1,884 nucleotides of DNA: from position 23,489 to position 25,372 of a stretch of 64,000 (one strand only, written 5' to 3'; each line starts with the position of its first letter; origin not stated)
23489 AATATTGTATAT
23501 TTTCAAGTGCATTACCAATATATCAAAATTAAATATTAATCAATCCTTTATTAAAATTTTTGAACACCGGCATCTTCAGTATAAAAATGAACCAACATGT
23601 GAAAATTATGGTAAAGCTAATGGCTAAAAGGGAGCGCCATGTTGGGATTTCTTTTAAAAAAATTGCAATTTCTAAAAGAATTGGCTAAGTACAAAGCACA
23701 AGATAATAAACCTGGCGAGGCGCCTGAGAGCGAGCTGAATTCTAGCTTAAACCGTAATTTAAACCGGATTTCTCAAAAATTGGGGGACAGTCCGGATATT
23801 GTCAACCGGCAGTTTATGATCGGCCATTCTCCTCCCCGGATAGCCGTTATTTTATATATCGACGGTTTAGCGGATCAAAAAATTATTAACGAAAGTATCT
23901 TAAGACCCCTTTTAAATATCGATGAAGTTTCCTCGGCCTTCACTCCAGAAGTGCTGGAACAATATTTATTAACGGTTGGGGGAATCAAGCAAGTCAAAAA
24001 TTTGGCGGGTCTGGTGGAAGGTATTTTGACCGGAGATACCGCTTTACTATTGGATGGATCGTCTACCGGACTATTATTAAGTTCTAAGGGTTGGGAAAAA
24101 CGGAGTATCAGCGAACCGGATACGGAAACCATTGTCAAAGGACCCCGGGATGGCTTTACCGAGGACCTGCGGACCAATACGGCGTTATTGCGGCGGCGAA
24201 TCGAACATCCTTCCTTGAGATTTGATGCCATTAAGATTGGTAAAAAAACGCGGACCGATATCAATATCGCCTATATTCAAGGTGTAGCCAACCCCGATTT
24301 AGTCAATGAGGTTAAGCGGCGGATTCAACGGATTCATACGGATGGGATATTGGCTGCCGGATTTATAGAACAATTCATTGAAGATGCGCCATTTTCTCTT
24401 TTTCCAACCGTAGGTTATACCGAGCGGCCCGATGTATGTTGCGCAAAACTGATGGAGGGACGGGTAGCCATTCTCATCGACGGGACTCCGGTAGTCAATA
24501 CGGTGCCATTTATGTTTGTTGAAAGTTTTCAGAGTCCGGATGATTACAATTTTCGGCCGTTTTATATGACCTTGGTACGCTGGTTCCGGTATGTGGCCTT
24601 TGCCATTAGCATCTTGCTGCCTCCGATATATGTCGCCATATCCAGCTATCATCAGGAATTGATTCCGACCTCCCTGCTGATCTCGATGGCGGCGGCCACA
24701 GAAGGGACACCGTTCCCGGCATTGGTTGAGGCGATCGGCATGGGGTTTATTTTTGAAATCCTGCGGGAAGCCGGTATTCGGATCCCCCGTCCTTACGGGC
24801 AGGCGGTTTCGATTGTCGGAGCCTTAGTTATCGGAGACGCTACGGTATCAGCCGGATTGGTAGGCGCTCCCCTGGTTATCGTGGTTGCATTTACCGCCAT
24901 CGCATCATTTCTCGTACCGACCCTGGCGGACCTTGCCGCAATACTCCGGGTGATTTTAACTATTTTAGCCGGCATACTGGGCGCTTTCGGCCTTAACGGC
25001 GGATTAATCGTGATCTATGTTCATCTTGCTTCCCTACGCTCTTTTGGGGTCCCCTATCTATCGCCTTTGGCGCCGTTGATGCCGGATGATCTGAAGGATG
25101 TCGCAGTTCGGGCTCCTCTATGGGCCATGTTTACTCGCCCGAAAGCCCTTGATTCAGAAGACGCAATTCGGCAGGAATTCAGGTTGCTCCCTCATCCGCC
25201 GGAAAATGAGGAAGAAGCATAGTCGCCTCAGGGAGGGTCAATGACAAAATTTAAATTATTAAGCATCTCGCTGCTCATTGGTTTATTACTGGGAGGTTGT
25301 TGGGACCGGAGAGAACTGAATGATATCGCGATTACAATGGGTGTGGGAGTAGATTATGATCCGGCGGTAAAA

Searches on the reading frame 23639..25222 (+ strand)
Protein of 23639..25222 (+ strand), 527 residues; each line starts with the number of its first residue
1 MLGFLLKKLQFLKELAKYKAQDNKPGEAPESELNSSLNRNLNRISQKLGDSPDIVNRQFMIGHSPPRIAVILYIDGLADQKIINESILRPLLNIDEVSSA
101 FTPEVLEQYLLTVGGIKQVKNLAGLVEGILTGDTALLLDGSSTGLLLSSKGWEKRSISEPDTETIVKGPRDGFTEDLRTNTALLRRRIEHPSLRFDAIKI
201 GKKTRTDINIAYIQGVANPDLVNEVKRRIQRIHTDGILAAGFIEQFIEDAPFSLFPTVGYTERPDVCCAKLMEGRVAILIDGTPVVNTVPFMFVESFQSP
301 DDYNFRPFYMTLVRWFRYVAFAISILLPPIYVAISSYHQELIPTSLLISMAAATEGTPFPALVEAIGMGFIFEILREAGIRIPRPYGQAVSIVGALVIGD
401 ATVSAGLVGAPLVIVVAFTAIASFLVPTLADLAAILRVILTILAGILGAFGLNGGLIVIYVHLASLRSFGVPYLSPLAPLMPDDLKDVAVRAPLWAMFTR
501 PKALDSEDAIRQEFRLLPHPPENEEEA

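Call 64: search_protein_families(library=pfam, proteins=[window:23639-25222:+], max_evalue=0.00001)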
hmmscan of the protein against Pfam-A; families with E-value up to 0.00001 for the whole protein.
window:23639-25222:+ (527 aa): 1 family
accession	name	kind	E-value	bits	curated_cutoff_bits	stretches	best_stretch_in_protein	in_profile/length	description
PF03323.18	GerA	-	3.8e-182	606.4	27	1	43-502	2-465/466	Bacillus/Clostridium GerA spore germination protein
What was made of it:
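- Checked: The window does come from a spore former: a GerA germination gene lies at 23639-25222 (call 64).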
